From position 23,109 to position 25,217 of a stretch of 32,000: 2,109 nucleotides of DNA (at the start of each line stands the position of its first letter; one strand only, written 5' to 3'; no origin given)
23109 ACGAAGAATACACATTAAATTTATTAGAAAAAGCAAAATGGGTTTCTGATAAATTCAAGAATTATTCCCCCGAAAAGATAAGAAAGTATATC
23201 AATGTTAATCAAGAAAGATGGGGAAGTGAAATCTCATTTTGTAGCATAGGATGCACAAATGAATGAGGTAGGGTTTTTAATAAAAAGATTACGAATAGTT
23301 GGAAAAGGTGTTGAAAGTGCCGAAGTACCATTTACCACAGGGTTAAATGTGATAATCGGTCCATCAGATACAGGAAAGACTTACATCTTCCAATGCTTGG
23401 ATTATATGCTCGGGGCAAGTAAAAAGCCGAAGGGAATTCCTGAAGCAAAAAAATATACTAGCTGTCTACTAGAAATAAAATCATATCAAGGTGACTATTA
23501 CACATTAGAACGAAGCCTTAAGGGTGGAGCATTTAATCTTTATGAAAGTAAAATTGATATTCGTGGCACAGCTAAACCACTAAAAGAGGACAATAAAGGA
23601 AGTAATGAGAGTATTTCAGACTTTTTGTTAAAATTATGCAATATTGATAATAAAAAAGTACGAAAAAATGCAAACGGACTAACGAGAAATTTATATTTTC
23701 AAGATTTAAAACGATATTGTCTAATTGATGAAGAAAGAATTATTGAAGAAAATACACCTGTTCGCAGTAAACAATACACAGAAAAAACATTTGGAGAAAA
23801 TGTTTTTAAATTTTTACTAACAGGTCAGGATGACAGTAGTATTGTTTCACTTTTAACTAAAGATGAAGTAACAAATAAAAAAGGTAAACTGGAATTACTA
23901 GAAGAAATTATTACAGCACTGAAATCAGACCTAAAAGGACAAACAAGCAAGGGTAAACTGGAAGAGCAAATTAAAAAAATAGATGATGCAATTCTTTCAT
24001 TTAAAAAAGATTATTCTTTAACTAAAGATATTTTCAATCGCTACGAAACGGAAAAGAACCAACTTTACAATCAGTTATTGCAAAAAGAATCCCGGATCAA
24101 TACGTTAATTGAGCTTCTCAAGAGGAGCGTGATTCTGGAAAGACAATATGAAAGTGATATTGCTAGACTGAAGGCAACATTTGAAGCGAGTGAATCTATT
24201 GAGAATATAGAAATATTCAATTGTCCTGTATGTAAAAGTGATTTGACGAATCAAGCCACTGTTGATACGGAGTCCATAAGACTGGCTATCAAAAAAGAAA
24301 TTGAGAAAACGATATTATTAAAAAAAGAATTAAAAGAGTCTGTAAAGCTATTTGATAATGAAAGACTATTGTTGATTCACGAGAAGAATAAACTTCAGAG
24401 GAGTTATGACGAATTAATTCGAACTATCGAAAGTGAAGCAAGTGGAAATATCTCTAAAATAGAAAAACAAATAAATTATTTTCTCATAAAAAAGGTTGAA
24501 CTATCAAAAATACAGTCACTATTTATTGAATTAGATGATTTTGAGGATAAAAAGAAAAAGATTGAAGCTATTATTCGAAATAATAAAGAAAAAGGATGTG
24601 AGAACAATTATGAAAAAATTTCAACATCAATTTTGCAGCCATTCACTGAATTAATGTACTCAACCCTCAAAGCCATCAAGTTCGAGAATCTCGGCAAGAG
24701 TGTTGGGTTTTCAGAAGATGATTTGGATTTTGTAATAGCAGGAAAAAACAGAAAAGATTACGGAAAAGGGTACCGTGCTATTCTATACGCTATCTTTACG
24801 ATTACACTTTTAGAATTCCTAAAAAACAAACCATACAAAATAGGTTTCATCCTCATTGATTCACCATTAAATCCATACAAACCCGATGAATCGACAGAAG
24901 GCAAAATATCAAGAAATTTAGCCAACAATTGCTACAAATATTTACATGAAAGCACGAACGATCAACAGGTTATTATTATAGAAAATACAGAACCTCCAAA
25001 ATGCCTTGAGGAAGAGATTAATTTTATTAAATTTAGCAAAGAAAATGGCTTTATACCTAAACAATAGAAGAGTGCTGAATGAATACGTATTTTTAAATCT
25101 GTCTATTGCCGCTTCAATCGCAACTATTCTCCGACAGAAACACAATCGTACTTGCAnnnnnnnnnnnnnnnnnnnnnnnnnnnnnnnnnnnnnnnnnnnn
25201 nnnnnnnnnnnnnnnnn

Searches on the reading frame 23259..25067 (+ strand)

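Call 89: search_protein_families(library=pfam, proteins=[window:23259-25067:+], max_evalue=0.01)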
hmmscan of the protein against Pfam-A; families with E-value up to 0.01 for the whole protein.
window:23259-25067:+ (602 aa): 2 families
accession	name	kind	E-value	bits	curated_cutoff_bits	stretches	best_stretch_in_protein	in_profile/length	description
PF13175.12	AAA_15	-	0.00045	20.4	32.1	1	17-536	13-337/374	AAA ATPase domain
PF13304.12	AAA_21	-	0.0021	18.6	27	1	29-53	1-25/304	AAA domain, putative AbiEii toxin, Type IV TA system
